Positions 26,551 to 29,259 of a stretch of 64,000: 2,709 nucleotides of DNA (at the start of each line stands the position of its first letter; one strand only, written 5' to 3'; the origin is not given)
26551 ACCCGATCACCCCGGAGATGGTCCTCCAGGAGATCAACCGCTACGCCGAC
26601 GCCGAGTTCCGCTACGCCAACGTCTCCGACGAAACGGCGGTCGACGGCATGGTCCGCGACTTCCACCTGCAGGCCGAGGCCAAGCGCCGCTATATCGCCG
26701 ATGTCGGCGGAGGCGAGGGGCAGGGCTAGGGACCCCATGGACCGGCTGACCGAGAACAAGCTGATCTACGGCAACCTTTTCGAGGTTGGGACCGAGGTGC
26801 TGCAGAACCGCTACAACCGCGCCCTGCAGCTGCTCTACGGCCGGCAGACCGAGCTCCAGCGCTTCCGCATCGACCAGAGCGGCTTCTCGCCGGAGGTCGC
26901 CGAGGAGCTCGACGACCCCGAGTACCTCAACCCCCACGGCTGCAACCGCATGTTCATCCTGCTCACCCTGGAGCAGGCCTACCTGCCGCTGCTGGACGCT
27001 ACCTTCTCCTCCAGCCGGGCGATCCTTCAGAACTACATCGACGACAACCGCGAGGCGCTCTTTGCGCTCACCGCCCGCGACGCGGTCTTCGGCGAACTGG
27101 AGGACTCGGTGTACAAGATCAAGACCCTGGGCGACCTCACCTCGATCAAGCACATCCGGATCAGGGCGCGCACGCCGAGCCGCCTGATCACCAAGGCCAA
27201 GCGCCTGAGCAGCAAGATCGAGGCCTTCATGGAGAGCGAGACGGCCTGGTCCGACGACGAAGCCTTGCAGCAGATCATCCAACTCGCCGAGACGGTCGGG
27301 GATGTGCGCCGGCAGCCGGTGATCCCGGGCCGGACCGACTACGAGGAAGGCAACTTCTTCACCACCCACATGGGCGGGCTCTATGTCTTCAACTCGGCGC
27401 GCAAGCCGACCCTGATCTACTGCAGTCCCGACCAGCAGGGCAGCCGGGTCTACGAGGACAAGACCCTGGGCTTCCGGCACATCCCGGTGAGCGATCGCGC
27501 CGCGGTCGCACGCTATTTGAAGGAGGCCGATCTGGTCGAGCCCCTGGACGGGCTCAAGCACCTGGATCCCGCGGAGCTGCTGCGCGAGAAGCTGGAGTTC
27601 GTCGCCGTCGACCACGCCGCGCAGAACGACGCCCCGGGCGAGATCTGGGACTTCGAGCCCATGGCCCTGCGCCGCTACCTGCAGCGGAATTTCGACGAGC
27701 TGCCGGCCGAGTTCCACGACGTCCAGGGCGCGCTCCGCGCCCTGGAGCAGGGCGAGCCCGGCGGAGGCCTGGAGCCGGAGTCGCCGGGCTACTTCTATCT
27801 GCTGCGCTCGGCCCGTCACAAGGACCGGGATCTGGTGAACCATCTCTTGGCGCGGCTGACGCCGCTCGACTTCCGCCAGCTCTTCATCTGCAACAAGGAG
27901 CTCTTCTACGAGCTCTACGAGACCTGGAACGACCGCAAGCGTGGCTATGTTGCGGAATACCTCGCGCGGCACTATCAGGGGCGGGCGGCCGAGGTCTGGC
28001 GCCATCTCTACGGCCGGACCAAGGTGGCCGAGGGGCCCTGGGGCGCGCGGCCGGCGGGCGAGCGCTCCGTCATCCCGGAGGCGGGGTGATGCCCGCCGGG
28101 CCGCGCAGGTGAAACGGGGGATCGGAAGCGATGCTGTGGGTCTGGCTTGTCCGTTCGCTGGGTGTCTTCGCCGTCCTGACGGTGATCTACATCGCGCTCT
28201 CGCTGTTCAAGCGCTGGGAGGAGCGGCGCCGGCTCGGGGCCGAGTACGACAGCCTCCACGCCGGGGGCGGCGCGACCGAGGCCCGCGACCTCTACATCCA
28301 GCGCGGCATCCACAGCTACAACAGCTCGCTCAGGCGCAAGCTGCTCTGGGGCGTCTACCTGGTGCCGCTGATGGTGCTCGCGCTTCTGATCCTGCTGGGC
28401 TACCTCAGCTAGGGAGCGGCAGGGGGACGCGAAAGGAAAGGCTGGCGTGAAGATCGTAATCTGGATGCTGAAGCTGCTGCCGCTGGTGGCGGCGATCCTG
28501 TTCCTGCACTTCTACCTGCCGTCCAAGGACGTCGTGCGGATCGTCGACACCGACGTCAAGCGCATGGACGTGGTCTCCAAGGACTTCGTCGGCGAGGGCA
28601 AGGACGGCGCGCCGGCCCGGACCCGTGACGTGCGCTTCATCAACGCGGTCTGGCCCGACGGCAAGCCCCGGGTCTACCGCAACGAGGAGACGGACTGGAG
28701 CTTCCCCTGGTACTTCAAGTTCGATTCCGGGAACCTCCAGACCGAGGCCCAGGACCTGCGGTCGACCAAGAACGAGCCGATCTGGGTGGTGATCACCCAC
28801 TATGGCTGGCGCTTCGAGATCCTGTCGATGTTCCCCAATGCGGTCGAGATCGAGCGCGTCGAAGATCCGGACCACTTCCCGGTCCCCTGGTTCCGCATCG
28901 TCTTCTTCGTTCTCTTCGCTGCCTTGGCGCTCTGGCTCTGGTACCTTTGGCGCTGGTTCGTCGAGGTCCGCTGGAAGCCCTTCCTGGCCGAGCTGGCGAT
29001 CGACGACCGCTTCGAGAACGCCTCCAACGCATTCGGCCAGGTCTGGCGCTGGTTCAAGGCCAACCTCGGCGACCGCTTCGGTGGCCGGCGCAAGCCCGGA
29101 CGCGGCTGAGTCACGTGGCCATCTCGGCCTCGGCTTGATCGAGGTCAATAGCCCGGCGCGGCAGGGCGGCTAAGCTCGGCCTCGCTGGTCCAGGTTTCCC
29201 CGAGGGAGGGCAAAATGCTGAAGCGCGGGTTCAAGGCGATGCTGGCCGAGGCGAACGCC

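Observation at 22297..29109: Six-gene operon centred on a classic-AAA ATPase with uncharacterised partners and two membrane proteins: candidate undescribed system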

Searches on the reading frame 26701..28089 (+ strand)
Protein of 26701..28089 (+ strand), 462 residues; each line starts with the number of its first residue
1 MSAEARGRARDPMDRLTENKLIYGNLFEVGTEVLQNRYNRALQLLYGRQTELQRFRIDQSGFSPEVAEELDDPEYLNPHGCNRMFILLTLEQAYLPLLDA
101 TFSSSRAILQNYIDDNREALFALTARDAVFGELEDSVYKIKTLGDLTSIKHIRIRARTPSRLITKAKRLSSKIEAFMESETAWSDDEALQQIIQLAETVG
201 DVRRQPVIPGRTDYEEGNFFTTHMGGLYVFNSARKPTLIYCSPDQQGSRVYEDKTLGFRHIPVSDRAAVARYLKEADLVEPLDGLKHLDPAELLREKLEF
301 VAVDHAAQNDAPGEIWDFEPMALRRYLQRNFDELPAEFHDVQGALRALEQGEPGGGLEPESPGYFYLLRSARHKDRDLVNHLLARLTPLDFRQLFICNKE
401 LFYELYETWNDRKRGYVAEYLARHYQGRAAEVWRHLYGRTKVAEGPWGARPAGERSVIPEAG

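Call 3: search_protein_families(library=pfam, proteins=[window:26701-28089:+], max_evalue=0.1)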
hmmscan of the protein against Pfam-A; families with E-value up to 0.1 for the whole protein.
window:26701-28089:+ (462 aa): 1 family
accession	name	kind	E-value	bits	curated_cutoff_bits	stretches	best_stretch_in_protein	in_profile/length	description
PF20343.3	DUF6638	-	3e-120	402.5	27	1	22-450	1-422/439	Family of unknown function (DUF6638)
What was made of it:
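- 26737..28089 (+): g4: 450 aa DUF6638 protein, alpha/beta N-terminal part and helical C-terminal part, soluble. It is the fourth member of the conserved core. Pfam PF20343 at E 3e-120 (call 3).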

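Call 4: search_protein_families(library=ncbifam, proteins=[window:26701-28089:+], max_evalue=0.1)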
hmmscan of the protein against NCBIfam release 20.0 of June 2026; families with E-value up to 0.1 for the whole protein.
window:26701-28089:+ (462 aa): 0 families

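Call 5: search_protein_families(library=padloc, proteins=[window:26701-28089:+], max_evalue=0.1)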
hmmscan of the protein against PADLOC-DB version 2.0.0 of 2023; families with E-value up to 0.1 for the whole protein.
window:26701-28089:+ (462 aa): 0 families

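Call 25: find_homologous_proteins(query=window:26737-28089:+, max_evalue=0.001)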
Query window:26737-28089:+ (450 aa): 832 proteins with E <= 0.001 among 8000 candidates; the best 120 are listed.
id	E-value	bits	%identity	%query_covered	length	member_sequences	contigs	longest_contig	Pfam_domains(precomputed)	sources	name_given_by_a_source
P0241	0.0e+0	1029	100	100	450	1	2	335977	PF20343.3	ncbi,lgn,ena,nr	ncbi:MAG: hypothetical protein QNJ30_03295 [Kiloniellales bacterium]|nr:hypothetical protein [Kiloni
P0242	4.7e-270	914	88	100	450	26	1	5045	PF20343.3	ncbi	-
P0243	7.5e-268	907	88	100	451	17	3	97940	PF20343.3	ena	-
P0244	6.2e-237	805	77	100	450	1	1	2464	PF20343.3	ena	-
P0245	1.9e-233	793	77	100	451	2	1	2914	PF20343.3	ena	-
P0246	4.9e-228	776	74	100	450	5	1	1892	PF20343.3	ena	-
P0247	2.2e-200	684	80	84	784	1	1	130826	PF00004.36,PF20343.3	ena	-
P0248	2.6e-196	671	68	97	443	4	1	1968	PF20343.3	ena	-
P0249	1.7e-181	622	63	97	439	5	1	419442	PF20343.3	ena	-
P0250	6.6e-180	617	63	97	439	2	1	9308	PF20343.3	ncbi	-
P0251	3.8e-179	614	61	97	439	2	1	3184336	PF20343.3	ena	-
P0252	6.4e-178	610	62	97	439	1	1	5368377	PF20343.3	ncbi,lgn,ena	-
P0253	2.1e-175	602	62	97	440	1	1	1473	PF20343.3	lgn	-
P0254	2.7e-170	585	60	97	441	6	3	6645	PF20343.3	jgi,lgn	-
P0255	2.7e-144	500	54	100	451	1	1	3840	PF20343.3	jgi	jgi:hypothetical protein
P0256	1.1e-142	494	52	100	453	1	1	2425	PF20343.3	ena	-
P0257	4.0e-139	483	54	95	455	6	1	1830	PF20343.3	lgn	-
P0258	1.2e-138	481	54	95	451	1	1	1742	PF20343.3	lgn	-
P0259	3.5e-135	469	50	100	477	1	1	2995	PF20343.3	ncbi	-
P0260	4.5e-135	469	50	100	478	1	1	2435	PF20343.3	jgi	jgi:hypothetical protein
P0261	1.8e-134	467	53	90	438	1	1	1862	PF20343.3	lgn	-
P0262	1.5e-129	451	48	98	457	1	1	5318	PF20343.3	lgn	-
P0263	7.9e-129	449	51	95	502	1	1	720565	PF20343.3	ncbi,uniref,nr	ncbi:DUF6638 family protein [Pelagibius sp. Alg239-R121]|uniref:DUF6638 family protein n=1 Tax=Pelag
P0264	5.8e-127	442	51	95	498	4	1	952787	PF20343.3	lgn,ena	-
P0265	1.0e-126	442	50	95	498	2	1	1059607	PF20343.3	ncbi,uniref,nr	ncbi:DUF6638 family protein [Denitrobaculum tricleocarpae]|uniref:Uncharacterized protein n=1 Tax=De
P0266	2.6e-126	440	47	100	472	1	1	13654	PF20343.3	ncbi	-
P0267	2.7e-125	437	50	95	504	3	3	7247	PF20343.3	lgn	-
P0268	8.1e-124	432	47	99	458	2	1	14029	PF20343.3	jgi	jgi:hypothetical protein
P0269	1.0e-122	428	48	100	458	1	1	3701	PF20343.3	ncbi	-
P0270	3.4e-122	427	47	97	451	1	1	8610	PF20343.3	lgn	-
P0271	1.4e-121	425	48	92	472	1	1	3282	PF20343.3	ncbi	-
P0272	4.1e-119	417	47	99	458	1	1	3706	PF20343.3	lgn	-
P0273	8.8e-117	409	47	97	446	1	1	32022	PF20343.3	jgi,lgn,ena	-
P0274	9.1e-117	409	46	97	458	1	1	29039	PF20343.3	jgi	jgi:hypothetical protein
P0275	7.2e-116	406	46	99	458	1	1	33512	PF20343.3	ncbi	-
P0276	4.1e-115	403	46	97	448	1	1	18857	PF20343.3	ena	-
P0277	4.9e-115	403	47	98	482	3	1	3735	PF20343.3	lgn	-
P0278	4.4e-114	400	47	97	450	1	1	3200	PF20343.3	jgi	-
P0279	2.8e-113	397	46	95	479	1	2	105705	PF20343.3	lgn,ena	-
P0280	3.1e-112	394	46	91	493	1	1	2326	PF20343.3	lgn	-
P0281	4.5e-112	393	46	97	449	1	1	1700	PF20343.3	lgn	-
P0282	8.1e-112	393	46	97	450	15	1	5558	PF20343.3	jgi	-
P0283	1.4e-111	392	45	97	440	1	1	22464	PF20343.3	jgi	jgi:hypothetical protein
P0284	1.0e-110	389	47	98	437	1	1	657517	PF20343.3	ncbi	-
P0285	6.5e-110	386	45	97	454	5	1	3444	PF20343.3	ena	-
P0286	1.5e-109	385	47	96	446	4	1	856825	PF20343.3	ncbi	-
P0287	1.5e-109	385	45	98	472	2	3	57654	PF20343.3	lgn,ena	-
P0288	2.2e-109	384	45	97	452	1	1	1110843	PF20343.3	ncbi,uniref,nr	ncbi:DUF6638 family protein [uncultured Litoreibacter sp.]|uniref:DUF6638 family protein n=1 Tax=unc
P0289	9.5e-109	382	45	97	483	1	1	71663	PF20343.3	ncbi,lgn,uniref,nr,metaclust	ncbi:DUF6638 family protein [Kiloniella laminariae]|uniref:DUF6638 family protein n=1 Tax=Kiloniella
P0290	1.1e-108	382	43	97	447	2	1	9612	PF20343.3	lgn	-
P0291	1.3e-108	382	44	98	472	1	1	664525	PF20343.3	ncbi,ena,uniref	ncbi:DUF6638 family protein [Kiloniella sp.]|uniref:DUF6638 family protein n=1 Tax=Kiloniella sp. Ta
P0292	1.6e-108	382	45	97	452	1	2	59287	PF20343.3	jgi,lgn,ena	-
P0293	1.8e-108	381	45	97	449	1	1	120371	PF20343.3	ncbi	-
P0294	2.7e-108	381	44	97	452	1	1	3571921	PF20343.3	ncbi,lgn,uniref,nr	ncbi:DUF6638 family protein [Litoreibacter janthinus]|uniref:Uncharacterized protein n=1 Tax=Litorei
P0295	3.0e-108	381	45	95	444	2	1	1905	PF20343.3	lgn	-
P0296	5.6e-108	380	45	97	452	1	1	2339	PF20343.3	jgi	-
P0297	5.7e-108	380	45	97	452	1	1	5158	PF20343.3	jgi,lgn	jgi:hypothetical protein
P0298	6.5e-108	380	45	97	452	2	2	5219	PF20343.3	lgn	-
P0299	1.6e-107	378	43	97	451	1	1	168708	PF20343.3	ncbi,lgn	-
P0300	1.7e-107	378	44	97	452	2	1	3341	PF20343.3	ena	-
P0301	1.9e-107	378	45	97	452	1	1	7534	PF20343.3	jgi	jgi:hypothetical protein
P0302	1.9e-107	378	45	97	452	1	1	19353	PF20343.3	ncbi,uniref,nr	ncbi:DUF6638 family protein [Litoreibacter halocynthiae]|uniref:DUF6638 family protein n=1 Tax=Litor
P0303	2.5e-107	378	47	92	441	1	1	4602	PF20343.3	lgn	-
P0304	2.8e-107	378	44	96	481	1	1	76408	PF20343.3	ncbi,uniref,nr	ncbi:hypothetical protein O4H49_18895 [Kiloniella laminariae]|uniref:Uncharacterized protein n=1 Tax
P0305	6.4e-107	376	45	97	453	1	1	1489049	PF20343.3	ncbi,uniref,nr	ncbi:DUF6638 family protein [Litoreibacter arenae]|uniref:Uncharacterized protein n=1 Tax=Litoreibac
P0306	6.4e-107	376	44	97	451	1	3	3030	PF20343.3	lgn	-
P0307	7.6e-107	376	44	97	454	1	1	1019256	PF20343.3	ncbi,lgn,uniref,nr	ncbi:hypothetical protein C8N43_3198 [Litoreibacter ponti]|uniref:Uncharacterized protein n=1 Tax=Li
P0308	1.1e-106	376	45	97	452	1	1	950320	PF20343.3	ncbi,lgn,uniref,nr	ncbi:hypothetical protein BCF46_0897 [Litoreibacter meonggei]|uniref:Uncharacterized protein n=1 Tax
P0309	1.1e-106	376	43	99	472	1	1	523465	PF20343.3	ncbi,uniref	ncbi:DUF6638 family protein [Kiloniella antarctica]|uniref:DUF6638 family protein n=1 Tax=Kiloniella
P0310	1.5e-106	375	43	97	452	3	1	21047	PF20343.3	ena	-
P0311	1.5e-106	375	45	97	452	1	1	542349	PF20343.3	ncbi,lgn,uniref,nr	ncbi:hypothetical protein SAMN05444273_103329 [Litoreibacter ascidiaceicola]|uniref:Uncharacterized 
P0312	3.7e-106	374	46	98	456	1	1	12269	PF20343.3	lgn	-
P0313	4.1e-106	374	45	97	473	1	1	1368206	PF20343.3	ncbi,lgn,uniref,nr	ncbi:DUF6638 family protein [Litoreibacter roseus]|uniref:Uncharacterized protein n=1 Tax=Litoreibac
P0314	6.2e-106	373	44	97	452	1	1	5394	PF20343.3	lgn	-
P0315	7.5e-106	373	45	97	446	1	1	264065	PF20343.3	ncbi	ncbi:MAG: DUF6638 family protein [Pseudomonadota bacterium]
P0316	9.1e-106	373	45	100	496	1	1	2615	PF20343.3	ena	-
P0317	1.0e-105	372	45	97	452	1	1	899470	PF20343.3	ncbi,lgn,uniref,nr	ncbi:hypothetical protein BDE40_2058 [Litoreibacter halocynthiae]|uniref:Uncharacterized protein n=1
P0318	2.7e-105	371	44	100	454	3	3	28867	PF20343.3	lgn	-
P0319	3.6e-105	371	43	97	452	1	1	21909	PF20343.3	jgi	jgi:hypothetical protein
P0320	4.5e-105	370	43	97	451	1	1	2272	PF20343.3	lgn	-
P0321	6.2e-105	370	45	97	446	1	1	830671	PF20343.3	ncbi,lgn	ncbi:MAG: DUF6638 family protein [Pseudomonadota bacterium]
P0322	8.2e-105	369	43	97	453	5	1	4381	PF20343.3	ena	-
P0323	1.1e-104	369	45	95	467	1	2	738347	PF20343.3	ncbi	ncbi:MAG: DUF6638 family protein [Stappiaceae bacterium]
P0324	3.4e-104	367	44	97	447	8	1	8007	PF20343.3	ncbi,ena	-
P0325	3.9e-104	367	47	92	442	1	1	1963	PF20343.3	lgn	-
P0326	4.0e-104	367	44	97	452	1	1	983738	PF20343.3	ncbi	-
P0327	4.3e-104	367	43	99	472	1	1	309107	PF20343.3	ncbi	ncbi:MAG: DUF6638 family protein [Halopseudomonas aestusnigri]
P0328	5.2e-104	367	43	96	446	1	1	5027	PF20343.3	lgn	-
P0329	6.3e-104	367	44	97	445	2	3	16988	PF20343.3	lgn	-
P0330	7.0e-104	366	44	96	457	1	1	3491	PF20343.3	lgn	-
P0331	9.1e-104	366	44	95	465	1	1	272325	PF20343.3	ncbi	-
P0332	1.1e-103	366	43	97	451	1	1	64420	PF20343.3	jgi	jgi:hypothetical protein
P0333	1.4e-103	365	43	97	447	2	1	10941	PF20343.3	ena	-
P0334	1.7e-103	365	43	100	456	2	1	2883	PF20343.3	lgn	-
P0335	2.4e-103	365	43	97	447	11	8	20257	PF20343.3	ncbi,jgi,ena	jgi:hypothetical protein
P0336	2.5e-103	365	43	97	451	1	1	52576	PF20343.3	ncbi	-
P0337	2.8e-103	364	43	97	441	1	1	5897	PF20343.3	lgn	-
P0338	3.3e-103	364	43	97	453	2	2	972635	PF20343.3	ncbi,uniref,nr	ncbi:DUF6638 family protein [Aliiroseovarius sediminis]|uniref:DUF6638 family protein n=1 Tax=Aliiro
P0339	4.6e-103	364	42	97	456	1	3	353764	PF20343.3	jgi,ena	-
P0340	4.7e-103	364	42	98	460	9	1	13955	PF20343.3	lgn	-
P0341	1.1e-102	362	42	100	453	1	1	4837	PF20343.3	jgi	jgi:hypothetical protein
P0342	1.8e-102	362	44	95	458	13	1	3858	PF20343.3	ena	-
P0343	2.0e-102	362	42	97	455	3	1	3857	PF20343.3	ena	-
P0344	2.0e-102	362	41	98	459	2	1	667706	PF20343.3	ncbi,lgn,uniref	ncbi:DUF6638 family protein [Roseibium sp. SCPC15]|uniref:DUF6638 family protein n=1 Tax=Roseibium s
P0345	2.3e-102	361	43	97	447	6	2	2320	PF20343.3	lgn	-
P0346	2.4e-102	361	43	100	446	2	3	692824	PF20343.3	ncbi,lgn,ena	ncbi:MAG: DUF6638 family protein [Paracoccaceae bacterium]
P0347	3.1e-102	361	44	97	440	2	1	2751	PF20343.3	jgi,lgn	-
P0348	4.0e-102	361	43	98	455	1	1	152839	PF20343.3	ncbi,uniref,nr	ncbi:hypothetical protein FMN63_03835 [Stappia sp. BW2]|uniref:DUF6638 family protein n=1 Tax=Stappi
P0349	4.3e-102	360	43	98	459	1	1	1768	PF20343.3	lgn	-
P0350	4.6e-102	360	42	96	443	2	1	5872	PF20343.3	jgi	-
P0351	6.6e-102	360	44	97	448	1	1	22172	PF20343.3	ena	-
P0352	7.0e-102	360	45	95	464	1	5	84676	PF20343.3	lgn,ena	-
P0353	8.9e-102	359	45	97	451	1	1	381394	PF20343.3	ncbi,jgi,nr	ncbi:MAG: hypothetical protein K0B00_00510 [Rhodobacteraceae bacterium]|nr:hypothetical protein [Par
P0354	1.3e-101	359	42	97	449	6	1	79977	PF20343.3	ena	-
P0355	1.3e-101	359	44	100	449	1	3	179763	PF20343.3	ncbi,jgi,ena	-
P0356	1.7e-101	358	43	97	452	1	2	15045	PF20343.3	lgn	-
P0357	1.9e-101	358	43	97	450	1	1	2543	PF20343.3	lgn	-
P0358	2.1e-101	358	41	100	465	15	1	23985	PF20343.3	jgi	jgi:hypothetical protein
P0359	2.1e-101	358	44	97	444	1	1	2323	PF20343.3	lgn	-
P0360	2.3e-101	358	44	97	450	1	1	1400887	PF20343.3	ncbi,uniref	ncbi:DUF6638 family protein [Aestuariibius sp. 2305UL40-4]|uniref:DUF6638 family protein n=1 Tax=Aes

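Call 29: search_solved_structures(query=A3, max_evalue=1)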
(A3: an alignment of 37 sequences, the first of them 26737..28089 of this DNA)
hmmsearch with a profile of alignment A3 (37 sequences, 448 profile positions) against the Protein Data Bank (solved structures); distinct sequences matched with E-value up to 1: 2.
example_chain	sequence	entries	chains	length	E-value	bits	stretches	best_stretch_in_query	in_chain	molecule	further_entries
1ass_A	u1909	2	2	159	0.0032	19.9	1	223-327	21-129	THERMOSOME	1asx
1a6d_A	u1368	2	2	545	0.061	15.7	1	224-323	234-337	THERMOSOME (ALPHA SUBUNIT)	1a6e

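Call 38: predict_structure(alignment_id=A3)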
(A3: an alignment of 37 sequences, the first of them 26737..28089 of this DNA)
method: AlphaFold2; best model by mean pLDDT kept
length: 450 residues; sequences in the alignment: 37
mean_pLDDT: 80.2   pTM: 0.75
mean pLDDT of the five models: 80.2, 79.7, 79.4, 78.7, 74.9
residues with pLDDT >= 90: 134; 70-90: 226; 50-70: 63; < 50: 27
segments of 3 or more residues with pLDDT < 50: 234-236, 427-450
pLDDT, mean of each block of 10 residues (from residue 1): 66 80 92 93 91 91 77 89 78 84 86 84 69 79 74 78 85 86 72 73 85 85 87 52 75 94 92 82 92 87 79 90 94 89 80 92 89 93 86 88 88 63 52 36 28
secondary structure, 60 per line:
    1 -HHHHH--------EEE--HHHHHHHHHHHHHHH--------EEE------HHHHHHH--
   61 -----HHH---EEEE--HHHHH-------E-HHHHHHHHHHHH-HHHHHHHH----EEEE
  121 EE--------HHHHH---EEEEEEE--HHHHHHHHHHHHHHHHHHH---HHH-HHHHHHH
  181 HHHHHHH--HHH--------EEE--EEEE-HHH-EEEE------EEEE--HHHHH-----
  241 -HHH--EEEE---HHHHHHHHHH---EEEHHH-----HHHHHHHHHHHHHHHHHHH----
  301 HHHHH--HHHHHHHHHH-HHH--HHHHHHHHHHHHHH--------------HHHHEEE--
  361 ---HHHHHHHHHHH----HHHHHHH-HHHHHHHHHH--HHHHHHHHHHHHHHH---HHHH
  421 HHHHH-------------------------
elements in order: H2-6 E15-17 H20-34 E43-45 H52-58 E72-75 H78-82 H92-103 H105-112 E117-122 H131-135 E139-145 H148-166 H174-187 E201-203 E206-209 E215-218 E225-228 H231-235 E247-250 H254-263 E267-269 H278-296 H301-305 H308-317 H324-337 H352-355 E356-358 H364-374 H379-385 H387-396 H399-413 H417-425
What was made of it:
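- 26737..28089 (+): AF2 model has pLDDT 80.2 and pTM 0.75 (call 38).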

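Call 88: search_protein_families(library=phrogs, proteins=[window:26737-28089:+], max_evalue=0.01)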
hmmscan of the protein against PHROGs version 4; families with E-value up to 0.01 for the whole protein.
window:26737-28089:+ (450 aa): 0 families

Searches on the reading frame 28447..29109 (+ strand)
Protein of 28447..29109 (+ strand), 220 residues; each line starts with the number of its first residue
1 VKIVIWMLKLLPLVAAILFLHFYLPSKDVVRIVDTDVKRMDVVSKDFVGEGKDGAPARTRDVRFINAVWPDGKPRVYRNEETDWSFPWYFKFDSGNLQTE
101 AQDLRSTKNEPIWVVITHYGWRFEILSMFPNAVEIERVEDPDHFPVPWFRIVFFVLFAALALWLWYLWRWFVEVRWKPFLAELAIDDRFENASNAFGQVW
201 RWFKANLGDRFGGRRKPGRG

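Call 3: search_protein_families(library=pfam, proteins=[window:28447-29109:+], max_evalue=0.1)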
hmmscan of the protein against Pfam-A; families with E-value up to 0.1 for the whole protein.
window:28447-29109:+ (220 aa): 1 family
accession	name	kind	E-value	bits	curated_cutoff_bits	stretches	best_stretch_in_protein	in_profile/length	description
PF07509.16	DUF1523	-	2.1e-60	203.5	23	1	1-171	1-175/176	Protein of unknown function (DUF1523)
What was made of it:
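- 28447..29109 (+): g6: 220 aa DUF1523 membrane protein. Layout: N-terminal TM, a roughly 115 aa domain (probably periplasmic), a second TM, then a basic Trp/Arg-rich tail (probably cytoplasmic). It is a lineage-specific membrane partner. Pfam PF07509 at E 2e-60 (call 3).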

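Call 4: search_protein_families(library=ncbifam, proteins=[window:28447-29109:+], max_evalue=0.1)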
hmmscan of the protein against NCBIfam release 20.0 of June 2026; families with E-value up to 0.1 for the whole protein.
window:28447-29109:+ (220 aa): 0 families

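Call 5: search_protein_families(library=padloc, proteins=[window:28447-29109:+], max_evalue=0.1)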
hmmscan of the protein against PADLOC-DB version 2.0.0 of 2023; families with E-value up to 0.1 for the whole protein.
window:28447-29109:+ (220 aa): 0 families

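Call 88: search_protein_families(library=phrogs, proteins=[window:28447-29109:+], max_evalue=0.01)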
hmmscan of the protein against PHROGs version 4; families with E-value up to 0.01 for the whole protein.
window:28447-29109:+ (220 aa): 1 family
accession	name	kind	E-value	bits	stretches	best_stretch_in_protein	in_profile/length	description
phrog_301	-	other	0.0014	19.7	1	88-138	84-127/130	secreted protein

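Call 95: search_solved_structures(query=A8, max_evalue=5)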
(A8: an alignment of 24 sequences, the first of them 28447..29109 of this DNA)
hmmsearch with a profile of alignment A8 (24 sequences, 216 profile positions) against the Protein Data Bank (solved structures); distinct sequences matched with E-value up to 5: 5.
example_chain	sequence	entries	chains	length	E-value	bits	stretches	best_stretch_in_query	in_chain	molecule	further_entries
5vb2_A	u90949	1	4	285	0.2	14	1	145-206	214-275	Ion transport protein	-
2n28_A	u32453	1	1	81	0.25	13.7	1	148-197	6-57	Protein Vpu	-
8qkd_A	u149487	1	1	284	0.54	12.6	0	160-205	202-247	sc-CC-5-24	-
6ke5_A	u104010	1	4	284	4.5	9.6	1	145-206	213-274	Ion transport protein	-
5klg_A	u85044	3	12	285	4.5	9.6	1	145-206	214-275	Ion transport protein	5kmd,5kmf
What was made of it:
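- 28447..29109 (+): Its profile has no PDB relative (call 95).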
